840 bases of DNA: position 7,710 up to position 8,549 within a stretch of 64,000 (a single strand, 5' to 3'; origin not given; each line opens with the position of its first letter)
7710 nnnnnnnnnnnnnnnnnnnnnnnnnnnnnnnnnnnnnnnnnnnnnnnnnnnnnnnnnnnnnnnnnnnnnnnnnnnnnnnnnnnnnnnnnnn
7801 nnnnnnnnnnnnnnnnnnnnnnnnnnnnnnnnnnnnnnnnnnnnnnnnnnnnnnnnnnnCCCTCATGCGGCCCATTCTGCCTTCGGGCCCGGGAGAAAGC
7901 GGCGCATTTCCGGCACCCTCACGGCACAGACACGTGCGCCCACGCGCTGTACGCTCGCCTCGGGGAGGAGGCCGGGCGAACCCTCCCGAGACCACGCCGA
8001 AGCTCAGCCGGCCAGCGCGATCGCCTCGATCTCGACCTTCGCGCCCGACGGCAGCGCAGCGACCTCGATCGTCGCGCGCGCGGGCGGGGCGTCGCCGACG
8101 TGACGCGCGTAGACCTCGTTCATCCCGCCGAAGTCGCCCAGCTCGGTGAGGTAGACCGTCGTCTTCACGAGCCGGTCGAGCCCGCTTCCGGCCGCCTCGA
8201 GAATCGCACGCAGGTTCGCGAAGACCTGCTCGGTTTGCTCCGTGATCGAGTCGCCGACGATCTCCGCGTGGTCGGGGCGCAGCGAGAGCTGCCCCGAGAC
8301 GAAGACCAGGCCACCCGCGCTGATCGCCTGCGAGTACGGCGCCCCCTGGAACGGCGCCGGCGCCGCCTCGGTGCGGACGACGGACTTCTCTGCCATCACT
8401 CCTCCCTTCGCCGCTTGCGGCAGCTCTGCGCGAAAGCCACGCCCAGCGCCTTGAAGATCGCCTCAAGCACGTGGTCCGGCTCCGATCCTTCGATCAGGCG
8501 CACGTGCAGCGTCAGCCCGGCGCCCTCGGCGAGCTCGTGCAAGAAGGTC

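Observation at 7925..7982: Bipartite promoter-like intergenic element family (copy R1) that I cannot assign to any known family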

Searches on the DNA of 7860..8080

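Call 20: search_rna_families(source=window, start=7860, end=8080, threshold=evalue, max_evalue=10)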
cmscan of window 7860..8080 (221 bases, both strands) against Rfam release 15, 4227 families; matches with E-value up to 10: 3.
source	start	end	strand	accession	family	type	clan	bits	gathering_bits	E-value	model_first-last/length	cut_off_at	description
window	7956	8021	-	RF02466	Ms_AS-8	Gene; sRNA;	-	12.9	48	3.5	1-74/74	no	Actinobacteria sRNA Ms_AS-8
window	7894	7979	-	RF02404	P33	Gene; sRNA;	-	11.6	45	4.1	1-160/160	no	Pseudomonas sRNA P33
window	8037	8061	-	RF02136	HTT-AS1_3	Gene; lncRNA;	-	10.4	70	9.5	36-60/60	no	HTT antisense RNA 1 conserved region 3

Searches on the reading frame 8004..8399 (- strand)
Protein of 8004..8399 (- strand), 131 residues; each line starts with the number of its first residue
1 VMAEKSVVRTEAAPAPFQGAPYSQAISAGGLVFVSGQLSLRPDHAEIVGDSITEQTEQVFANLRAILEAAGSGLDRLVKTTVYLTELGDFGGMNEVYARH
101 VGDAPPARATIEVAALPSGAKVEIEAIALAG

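Call 38: find_encoding_contigs(protein=window:8004-8399:-, flank=3000, max_places=4)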
Protein window:8004-8399:- (131 aa): no gene with exactly this product is on record in the collection.
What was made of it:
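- Tried and rejected: The exact RidA protein is not on record (call 38).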

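Call 39: search_protein_families(library=pfam, proteins=[window:8004-8399:-])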
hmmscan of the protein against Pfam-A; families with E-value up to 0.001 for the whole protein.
window:8004-8399:- (131 aa): 1 family
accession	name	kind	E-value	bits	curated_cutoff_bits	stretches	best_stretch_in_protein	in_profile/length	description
PF01042.26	Ribonuc_L-PSP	-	7.7e-38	129.6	27.3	1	17-129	6-120/121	Endoribonuclease L-PSP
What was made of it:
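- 8004..8399 (-): ridA (Ribonuc_L-PSP). It converges on the predicted R1 transcript, and its stop codon lies 22 nt after the G-box. Pfam E=7.7e-38 (call 39).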
